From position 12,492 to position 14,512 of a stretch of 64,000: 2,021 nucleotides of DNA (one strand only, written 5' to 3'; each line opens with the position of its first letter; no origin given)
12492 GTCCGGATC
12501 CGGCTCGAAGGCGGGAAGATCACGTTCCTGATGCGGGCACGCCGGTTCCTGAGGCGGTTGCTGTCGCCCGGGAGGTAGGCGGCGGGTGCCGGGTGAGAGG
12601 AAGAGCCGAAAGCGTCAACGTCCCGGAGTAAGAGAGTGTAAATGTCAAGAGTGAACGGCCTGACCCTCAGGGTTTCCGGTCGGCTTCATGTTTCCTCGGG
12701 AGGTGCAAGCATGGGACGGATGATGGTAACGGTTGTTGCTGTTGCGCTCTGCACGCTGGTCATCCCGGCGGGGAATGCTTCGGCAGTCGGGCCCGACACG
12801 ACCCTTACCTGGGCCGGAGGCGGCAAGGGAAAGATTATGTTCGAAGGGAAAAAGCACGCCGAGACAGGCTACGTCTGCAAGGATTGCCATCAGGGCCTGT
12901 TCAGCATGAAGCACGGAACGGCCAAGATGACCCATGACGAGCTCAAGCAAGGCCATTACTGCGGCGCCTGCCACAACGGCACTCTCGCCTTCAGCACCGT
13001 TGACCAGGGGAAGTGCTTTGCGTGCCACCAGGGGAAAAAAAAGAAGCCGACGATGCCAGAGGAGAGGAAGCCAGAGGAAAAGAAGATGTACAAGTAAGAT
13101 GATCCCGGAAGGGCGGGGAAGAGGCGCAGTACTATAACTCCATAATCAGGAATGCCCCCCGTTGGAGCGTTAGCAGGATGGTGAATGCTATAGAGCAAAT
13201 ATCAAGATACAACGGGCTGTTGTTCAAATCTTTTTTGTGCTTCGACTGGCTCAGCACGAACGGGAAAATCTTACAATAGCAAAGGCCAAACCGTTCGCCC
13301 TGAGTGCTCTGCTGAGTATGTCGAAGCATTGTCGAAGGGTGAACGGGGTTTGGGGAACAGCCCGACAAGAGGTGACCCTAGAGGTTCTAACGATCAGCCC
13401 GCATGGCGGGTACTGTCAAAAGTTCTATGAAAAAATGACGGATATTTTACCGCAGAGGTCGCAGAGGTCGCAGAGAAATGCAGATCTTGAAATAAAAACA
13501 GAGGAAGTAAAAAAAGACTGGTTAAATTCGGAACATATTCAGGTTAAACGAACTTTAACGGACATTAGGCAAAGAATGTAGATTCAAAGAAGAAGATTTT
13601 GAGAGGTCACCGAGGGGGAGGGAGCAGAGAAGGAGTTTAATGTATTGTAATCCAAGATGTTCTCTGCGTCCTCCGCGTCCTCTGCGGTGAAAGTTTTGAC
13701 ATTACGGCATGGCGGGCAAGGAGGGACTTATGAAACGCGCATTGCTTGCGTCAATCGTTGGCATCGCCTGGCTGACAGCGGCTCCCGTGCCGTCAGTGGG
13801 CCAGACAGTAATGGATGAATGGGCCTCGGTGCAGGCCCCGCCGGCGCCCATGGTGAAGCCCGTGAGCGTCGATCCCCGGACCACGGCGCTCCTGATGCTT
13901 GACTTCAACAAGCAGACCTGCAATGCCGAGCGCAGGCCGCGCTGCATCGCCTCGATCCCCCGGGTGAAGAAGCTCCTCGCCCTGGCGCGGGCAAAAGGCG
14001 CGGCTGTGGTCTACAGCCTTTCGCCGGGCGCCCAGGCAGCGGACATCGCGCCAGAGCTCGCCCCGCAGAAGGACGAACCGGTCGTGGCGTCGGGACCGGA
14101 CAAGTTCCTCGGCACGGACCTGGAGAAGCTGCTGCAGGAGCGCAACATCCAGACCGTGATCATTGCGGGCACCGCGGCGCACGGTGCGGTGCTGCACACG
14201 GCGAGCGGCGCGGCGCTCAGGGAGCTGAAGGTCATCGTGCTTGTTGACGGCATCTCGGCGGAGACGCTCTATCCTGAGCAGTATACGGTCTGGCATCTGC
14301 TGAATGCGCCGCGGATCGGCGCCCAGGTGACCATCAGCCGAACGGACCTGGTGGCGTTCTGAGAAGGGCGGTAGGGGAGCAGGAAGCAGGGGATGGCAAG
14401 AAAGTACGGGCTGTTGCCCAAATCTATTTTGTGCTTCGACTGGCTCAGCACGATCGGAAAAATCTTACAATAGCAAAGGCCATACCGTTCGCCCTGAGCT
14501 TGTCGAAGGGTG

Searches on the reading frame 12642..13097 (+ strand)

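Call 84: search_protein_families(library=pfam, proteins=[window:12642-13097:+], max_evalue=0.0001)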
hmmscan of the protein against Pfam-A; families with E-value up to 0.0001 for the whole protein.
window:12642-13097:+ (151 aa): 1 family
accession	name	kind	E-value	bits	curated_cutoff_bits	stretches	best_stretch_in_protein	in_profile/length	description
PF14522.11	Cytochrome_C7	-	4.3e-15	55.7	24.8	1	66-130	2-67/67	Cytochrome c7 and related cytochrome c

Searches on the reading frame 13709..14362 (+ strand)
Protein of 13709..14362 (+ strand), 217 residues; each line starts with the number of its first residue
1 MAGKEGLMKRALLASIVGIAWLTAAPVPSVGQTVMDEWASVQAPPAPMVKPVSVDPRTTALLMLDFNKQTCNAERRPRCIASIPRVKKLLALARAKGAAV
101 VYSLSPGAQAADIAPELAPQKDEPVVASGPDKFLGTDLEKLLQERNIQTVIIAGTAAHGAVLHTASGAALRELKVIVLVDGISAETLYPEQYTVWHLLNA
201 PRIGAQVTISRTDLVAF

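Call 84: search_protein_families(library=pfam, proteins=[window:13709-14362:+], max_evalue=0.0001)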
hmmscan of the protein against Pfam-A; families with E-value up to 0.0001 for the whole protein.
window:13709-14362:+ (217 aa): 1 family
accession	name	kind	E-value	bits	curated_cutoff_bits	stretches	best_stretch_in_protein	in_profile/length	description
PF00857.26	Isochorismatase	-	2.9e-24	86.5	27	1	59-195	1-161/175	Isochorismatase domain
